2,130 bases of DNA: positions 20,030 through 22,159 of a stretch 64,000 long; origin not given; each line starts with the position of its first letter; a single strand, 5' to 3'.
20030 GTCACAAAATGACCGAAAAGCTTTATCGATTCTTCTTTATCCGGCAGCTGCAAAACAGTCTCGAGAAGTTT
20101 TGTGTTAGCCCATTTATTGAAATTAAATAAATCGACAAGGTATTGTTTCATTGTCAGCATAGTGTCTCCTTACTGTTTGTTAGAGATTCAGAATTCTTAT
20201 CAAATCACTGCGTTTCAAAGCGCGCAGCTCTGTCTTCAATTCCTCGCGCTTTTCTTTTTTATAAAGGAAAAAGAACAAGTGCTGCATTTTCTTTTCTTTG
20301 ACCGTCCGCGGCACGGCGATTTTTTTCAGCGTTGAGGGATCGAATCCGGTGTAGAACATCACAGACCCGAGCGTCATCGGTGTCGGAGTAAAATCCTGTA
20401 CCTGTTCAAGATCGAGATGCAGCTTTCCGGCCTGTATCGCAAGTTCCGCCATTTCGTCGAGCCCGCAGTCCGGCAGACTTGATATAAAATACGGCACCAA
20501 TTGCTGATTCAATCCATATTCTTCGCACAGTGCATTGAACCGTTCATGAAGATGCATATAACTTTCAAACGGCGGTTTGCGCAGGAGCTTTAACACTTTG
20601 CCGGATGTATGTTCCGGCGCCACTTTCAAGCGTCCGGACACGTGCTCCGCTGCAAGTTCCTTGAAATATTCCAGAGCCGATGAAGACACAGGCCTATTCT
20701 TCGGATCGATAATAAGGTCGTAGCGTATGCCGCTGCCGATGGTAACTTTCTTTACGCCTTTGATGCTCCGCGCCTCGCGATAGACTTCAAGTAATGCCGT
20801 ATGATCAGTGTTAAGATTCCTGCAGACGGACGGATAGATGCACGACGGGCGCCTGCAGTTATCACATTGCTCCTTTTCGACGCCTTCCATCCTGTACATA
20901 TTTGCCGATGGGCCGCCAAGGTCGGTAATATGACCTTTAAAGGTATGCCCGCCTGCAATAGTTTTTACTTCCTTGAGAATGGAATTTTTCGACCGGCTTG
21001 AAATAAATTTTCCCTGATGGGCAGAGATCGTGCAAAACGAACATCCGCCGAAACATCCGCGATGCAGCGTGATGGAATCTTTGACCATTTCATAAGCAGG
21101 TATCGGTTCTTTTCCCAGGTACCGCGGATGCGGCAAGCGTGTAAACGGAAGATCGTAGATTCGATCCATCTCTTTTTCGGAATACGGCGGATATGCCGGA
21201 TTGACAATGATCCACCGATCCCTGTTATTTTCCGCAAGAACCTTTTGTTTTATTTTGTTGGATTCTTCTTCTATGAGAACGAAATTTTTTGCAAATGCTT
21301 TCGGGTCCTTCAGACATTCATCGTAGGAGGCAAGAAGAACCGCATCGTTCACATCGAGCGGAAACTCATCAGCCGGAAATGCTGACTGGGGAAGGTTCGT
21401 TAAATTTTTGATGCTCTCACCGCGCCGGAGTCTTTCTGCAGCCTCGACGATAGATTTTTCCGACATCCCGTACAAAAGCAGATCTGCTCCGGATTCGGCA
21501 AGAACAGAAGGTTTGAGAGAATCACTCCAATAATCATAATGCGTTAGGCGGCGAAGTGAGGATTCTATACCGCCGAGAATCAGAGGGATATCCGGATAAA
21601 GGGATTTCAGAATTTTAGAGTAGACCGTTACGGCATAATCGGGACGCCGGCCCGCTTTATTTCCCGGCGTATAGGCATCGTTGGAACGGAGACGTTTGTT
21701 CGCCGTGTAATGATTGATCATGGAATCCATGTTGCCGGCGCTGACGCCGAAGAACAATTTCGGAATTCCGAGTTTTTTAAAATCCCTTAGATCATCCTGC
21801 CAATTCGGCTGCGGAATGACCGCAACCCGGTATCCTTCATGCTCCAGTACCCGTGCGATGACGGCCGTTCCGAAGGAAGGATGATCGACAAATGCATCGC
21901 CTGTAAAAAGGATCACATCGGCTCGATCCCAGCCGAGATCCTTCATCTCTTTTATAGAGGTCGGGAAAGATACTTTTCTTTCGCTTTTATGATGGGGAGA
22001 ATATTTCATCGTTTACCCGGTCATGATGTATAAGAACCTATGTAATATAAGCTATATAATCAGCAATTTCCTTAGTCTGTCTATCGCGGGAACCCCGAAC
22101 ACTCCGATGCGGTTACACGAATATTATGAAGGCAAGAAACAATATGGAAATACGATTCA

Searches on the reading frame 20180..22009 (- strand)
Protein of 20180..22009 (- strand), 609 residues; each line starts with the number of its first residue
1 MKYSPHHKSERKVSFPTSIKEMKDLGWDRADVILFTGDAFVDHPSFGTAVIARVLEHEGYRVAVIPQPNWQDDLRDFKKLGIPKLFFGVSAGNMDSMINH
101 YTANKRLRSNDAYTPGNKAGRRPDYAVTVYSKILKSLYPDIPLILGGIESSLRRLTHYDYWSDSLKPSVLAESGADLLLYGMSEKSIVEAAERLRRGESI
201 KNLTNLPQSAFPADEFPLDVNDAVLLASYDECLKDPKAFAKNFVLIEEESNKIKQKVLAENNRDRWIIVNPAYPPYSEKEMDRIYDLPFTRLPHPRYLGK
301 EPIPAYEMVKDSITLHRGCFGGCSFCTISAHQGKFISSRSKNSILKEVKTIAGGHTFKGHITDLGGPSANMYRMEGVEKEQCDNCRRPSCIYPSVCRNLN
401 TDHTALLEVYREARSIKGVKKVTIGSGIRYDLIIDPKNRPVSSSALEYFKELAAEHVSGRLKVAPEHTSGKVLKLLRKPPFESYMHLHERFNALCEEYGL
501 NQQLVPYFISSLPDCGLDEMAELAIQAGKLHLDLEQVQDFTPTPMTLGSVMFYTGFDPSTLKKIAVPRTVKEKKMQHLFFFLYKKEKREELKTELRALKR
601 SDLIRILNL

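Call 26: search_protein_families(library=pfam, proteins=[window:20180-22009:-], max_evalue=0.0001)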
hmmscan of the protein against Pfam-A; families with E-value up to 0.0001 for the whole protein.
window:20180-22009:- (609 aa): 3 families
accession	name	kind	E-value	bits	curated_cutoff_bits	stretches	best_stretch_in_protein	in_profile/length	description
PF08497.15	Radical_SAM_N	-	3.3e-125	417.8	25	1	15-312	2-301/301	Radical SAM N-terminal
PF04055.27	Radical_SAM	-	1.7e-10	41.8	29.5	1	314-493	2-138/166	Radical SAM superfamily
PF11842.13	DUF3362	-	1.3e-08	35.6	27.6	1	535-604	1-75/151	Domain of unknown function (DUF3362)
